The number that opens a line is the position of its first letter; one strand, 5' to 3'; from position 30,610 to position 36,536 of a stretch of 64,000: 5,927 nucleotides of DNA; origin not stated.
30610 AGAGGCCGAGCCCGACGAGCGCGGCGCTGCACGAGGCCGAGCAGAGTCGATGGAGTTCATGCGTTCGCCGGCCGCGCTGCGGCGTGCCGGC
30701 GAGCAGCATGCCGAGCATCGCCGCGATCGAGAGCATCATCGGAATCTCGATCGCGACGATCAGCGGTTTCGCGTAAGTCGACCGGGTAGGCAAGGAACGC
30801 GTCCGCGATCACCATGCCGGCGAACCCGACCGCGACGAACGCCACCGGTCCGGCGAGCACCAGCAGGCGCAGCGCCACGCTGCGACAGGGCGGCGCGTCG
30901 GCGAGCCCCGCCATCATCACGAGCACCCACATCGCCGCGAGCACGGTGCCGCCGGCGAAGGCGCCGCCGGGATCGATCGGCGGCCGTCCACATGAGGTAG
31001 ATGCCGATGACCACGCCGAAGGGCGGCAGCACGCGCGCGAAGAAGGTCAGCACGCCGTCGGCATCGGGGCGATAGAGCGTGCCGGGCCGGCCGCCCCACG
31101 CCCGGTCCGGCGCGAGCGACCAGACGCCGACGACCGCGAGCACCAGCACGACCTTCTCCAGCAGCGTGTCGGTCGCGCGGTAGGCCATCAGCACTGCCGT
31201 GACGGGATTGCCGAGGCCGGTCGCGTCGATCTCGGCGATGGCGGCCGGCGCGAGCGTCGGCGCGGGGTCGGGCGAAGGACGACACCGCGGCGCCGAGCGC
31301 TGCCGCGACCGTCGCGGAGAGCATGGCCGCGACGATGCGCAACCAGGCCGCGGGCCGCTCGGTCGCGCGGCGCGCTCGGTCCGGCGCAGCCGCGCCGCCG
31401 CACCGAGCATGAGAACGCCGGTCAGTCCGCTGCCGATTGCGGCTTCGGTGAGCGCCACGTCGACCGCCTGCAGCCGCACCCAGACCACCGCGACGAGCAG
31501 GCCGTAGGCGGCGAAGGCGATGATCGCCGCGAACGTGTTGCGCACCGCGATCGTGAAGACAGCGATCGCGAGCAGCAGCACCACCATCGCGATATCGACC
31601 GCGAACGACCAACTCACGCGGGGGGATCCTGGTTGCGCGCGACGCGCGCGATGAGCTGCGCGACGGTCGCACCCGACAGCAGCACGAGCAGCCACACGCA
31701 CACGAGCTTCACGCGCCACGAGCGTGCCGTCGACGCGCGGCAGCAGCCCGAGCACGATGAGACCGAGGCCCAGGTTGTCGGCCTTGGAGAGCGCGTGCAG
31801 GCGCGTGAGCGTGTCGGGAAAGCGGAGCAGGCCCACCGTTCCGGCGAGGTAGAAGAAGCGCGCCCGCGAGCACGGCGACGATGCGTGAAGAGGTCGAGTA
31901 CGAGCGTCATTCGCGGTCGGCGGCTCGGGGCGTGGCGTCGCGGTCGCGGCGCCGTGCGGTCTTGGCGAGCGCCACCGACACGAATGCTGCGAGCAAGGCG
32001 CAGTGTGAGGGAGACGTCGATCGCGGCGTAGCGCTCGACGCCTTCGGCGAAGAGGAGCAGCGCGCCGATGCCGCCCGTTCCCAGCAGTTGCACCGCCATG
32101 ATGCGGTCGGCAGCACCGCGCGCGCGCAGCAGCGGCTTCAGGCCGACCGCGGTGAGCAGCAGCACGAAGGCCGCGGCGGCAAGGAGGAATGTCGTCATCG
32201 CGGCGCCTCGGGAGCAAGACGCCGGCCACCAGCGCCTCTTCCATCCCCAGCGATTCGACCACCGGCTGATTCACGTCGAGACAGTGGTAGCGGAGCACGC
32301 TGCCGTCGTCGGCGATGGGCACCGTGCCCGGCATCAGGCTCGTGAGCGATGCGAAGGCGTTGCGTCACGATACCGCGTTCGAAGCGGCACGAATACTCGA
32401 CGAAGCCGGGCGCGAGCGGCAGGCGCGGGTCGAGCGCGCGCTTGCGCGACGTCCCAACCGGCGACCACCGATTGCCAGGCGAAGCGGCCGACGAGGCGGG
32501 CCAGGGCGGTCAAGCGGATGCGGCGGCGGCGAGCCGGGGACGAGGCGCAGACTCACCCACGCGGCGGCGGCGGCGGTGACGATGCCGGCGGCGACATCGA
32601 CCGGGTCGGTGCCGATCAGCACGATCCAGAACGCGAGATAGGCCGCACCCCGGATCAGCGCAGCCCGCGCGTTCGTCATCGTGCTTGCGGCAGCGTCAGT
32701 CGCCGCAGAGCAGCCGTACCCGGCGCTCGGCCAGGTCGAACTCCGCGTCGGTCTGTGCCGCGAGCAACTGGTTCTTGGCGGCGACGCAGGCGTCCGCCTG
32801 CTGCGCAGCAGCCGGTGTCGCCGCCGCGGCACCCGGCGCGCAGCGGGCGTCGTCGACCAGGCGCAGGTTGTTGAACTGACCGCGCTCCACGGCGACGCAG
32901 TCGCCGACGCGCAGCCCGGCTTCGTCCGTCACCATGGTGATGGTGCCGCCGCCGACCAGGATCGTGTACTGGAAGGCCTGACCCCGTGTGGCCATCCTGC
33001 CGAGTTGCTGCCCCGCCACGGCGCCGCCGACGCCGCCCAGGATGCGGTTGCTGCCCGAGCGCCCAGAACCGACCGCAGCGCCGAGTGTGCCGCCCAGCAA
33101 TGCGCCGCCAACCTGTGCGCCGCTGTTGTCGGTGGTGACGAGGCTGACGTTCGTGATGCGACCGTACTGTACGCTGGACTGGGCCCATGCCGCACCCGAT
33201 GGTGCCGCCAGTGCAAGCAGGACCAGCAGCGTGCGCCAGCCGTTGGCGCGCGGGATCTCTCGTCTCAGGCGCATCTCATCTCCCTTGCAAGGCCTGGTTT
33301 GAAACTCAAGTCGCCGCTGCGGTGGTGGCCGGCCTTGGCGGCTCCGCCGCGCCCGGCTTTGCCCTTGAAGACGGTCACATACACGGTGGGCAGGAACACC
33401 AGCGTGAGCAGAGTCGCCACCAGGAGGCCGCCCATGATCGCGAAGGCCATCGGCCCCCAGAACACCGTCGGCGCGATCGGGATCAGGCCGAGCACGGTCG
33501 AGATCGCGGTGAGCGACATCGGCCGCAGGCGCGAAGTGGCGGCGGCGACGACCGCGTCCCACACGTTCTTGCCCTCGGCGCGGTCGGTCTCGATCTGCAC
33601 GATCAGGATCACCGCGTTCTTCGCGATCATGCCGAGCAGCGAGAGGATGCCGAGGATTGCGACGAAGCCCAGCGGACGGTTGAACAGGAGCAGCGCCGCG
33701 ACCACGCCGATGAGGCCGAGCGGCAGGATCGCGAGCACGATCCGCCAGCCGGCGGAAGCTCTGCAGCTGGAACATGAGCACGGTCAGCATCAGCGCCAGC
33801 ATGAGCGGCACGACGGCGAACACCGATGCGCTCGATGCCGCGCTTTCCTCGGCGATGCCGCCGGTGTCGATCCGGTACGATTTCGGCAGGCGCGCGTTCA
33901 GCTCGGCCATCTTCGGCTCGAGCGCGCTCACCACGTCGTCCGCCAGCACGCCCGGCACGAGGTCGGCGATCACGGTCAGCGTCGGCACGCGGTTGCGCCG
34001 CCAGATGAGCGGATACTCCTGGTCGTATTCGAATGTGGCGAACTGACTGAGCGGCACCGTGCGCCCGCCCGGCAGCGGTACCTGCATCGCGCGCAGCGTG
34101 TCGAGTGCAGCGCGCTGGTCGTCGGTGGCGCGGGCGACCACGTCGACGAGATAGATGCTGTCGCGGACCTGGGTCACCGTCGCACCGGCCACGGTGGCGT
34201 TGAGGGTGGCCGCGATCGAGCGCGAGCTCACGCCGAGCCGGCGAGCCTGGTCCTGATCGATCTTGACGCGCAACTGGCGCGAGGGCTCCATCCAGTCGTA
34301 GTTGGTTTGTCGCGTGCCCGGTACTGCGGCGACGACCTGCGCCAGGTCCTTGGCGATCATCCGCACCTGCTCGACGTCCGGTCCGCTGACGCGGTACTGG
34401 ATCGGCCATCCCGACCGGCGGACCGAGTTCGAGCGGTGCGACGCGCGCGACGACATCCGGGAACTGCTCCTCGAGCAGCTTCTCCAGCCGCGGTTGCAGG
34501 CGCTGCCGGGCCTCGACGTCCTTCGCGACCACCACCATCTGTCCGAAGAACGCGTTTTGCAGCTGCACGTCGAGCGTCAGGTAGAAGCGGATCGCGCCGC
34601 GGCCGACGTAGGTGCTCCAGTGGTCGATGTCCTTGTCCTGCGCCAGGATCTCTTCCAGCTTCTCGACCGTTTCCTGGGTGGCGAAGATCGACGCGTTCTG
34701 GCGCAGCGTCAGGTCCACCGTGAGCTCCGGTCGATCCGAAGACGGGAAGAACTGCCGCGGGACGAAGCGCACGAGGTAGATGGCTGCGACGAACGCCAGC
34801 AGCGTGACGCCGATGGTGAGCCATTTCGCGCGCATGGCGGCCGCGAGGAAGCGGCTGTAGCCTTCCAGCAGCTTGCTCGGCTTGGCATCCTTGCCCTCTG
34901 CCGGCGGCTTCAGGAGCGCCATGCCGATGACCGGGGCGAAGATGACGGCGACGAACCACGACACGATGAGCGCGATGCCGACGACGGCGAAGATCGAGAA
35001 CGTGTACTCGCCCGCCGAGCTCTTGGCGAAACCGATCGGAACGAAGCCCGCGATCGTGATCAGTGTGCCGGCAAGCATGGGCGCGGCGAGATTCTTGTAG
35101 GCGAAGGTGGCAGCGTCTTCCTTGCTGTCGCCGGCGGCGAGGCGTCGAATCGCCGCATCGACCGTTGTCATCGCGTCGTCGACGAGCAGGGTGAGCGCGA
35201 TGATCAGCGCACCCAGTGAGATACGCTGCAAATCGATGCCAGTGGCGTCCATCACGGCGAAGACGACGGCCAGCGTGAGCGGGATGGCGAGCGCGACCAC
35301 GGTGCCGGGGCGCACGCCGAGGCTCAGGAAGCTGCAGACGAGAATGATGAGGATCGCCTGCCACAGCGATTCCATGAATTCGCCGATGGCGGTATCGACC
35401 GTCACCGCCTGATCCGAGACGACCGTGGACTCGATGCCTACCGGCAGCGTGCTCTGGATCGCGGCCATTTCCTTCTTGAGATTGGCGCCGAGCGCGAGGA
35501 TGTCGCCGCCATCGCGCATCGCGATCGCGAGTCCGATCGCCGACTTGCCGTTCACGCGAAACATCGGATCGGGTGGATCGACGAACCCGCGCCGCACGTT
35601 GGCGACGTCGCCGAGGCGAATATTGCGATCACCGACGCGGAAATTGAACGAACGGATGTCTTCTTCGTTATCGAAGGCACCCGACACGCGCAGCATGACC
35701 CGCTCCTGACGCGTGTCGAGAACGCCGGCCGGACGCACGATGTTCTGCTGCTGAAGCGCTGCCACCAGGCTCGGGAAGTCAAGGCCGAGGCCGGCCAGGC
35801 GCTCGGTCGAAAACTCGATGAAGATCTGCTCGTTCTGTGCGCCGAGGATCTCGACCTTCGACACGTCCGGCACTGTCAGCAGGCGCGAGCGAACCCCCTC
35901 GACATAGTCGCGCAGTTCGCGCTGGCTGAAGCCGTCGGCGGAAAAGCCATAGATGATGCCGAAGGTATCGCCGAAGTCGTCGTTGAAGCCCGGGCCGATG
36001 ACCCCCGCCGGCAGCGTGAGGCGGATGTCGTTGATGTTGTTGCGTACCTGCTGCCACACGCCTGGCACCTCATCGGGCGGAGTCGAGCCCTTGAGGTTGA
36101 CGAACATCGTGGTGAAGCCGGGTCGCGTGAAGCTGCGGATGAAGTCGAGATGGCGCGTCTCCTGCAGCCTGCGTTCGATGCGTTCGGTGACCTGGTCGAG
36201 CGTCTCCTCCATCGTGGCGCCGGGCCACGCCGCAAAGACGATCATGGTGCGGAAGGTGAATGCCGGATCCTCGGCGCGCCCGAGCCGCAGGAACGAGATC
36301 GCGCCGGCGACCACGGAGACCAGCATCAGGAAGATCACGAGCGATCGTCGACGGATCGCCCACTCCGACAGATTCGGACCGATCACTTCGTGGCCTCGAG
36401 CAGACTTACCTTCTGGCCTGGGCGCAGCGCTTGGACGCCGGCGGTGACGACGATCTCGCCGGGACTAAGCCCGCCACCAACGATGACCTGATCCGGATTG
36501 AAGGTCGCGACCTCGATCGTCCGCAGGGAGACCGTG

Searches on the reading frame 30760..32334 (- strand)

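Call 77: search_protein_families(library=pfam, proteins=[window:30760-32334:-], max_evalue=0.0001)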
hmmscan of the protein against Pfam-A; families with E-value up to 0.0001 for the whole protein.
window:30760-32334:- (524 aa): 2 families
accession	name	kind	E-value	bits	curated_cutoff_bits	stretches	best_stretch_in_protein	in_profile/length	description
PF13244.11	MbhD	-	1e-16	61.3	27.2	1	252-318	1-67/67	MBH, subunit D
PF03334.19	PhaG_MnhG_YufB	-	2.5e-14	53.7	23.4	1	160-202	7-49/80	Na+/H+ antiporter subunit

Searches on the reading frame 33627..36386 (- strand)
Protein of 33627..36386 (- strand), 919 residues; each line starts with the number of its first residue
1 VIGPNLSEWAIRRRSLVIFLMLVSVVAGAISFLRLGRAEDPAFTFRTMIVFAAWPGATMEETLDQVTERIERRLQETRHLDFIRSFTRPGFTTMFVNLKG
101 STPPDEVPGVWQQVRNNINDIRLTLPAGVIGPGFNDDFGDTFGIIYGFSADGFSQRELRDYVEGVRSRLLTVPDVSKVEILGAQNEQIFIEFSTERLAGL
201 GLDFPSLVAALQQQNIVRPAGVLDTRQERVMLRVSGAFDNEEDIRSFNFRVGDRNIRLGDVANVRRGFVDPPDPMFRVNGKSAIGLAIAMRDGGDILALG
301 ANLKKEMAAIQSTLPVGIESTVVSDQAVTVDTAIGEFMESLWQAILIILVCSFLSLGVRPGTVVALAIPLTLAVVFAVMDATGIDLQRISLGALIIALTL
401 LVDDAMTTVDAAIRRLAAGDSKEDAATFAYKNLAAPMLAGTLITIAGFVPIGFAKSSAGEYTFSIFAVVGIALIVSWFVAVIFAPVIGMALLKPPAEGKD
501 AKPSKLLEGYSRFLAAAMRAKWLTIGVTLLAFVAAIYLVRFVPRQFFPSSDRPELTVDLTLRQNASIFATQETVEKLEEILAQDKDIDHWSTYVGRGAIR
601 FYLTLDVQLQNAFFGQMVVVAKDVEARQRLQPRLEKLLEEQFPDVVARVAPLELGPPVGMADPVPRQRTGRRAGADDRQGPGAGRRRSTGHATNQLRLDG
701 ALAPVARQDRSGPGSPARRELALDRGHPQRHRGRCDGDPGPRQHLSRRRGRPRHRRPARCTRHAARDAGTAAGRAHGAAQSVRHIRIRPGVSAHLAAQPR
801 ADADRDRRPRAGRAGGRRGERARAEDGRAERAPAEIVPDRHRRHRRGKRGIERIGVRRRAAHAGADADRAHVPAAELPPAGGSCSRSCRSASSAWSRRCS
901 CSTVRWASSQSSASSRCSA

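Call 77: search_protein_families(library=pfam, proteins=[window:33627-36386:-], max_evalue=0.0001)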
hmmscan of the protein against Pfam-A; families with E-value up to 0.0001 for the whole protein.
window:33627-36386:- (919 aa): 1 family
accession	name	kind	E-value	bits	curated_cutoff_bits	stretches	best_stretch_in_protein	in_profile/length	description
PF00873.25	ACR_tran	-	7.9e-93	312.3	28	1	7-627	2-626/1021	AcrB/AcrD/AcrF family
